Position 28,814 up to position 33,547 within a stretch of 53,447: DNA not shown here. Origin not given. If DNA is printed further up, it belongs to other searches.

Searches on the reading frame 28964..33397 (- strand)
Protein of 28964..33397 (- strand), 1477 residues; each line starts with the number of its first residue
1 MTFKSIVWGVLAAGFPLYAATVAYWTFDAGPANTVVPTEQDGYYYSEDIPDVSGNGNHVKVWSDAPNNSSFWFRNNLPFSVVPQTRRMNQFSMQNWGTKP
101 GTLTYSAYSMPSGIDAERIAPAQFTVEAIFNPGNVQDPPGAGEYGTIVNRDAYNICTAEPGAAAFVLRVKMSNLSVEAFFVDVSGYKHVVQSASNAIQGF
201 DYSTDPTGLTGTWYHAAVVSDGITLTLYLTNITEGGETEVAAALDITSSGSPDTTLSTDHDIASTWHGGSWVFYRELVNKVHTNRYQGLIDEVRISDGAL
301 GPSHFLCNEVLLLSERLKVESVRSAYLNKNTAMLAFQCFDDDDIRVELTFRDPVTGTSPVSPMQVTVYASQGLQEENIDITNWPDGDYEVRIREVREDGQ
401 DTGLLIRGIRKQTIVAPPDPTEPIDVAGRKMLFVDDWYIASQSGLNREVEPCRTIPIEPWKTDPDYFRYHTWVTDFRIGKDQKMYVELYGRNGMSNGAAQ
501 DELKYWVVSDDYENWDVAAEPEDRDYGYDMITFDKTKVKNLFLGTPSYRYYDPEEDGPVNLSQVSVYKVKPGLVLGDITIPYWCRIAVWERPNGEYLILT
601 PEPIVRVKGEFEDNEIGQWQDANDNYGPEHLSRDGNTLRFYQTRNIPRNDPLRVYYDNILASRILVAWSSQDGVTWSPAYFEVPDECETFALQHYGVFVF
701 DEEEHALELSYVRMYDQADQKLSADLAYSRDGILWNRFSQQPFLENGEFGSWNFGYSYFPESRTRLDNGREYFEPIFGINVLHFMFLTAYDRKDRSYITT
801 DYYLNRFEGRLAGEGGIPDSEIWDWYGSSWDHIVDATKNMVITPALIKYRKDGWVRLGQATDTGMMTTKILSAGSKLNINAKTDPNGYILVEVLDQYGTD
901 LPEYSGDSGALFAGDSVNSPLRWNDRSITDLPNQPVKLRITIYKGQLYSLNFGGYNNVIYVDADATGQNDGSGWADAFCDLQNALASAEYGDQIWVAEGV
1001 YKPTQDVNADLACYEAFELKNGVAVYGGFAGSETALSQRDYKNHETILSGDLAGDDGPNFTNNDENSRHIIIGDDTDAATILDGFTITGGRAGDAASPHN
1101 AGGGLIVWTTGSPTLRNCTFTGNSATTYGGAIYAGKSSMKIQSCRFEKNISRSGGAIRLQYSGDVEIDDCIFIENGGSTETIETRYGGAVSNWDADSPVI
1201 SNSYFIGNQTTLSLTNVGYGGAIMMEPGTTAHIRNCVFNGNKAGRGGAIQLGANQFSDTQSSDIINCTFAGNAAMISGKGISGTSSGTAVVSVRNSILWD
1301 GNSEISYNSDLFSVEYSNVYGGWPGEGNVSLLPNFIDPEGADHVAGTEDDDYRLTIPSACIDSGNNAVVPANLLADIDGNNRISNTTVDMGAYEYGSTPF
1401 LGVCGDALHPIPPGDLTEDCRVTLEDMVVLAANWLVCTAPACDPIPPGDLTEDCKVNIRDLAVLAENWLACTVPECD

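Call 6: search_protein_families(library=pfam, proteins=[window:28964-33397:-], max_evalue=0.1)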
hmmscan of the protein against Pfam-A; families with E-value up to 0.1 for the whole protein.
window:28964-33397:- (1477 aa): 2 families
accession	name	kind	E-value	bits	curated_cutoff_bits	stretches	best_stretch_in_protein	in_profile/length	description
PF02415.23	Chlam_PMP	-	7.1e-08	32.4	20.6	1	1117-1134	1-18/19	Chlamydia polymorphic membrane protein (Chlamydia_PMP) repeat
PF13385.13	Laminin_G_3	-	7.1e-06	26.7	27.6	1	181-302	50-147/151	Concanavalin A-like lectin/glucanases superfamily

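Call 7: search_protein_families(library=ncbifam, proteins=[window:28964-33397:-], max_evalue=0.1)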
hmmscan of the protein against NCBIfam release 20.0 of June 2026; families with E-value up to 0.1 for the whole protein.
window:28964-33397:- (1477 aa): 2 families
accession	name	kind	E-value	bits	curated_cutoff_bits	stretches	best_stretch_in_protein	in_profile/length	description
TIGR01376.1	POMP_repeat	repeat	1.1e-07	31.4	15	1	1118-1136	5-24/28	polymorphic outer membrane protein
NF041518.1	choice_anch_Q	domain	3.7e-06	27.1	25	1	1352-1395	17-57/58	choice-of-anchor Q domain-containing protein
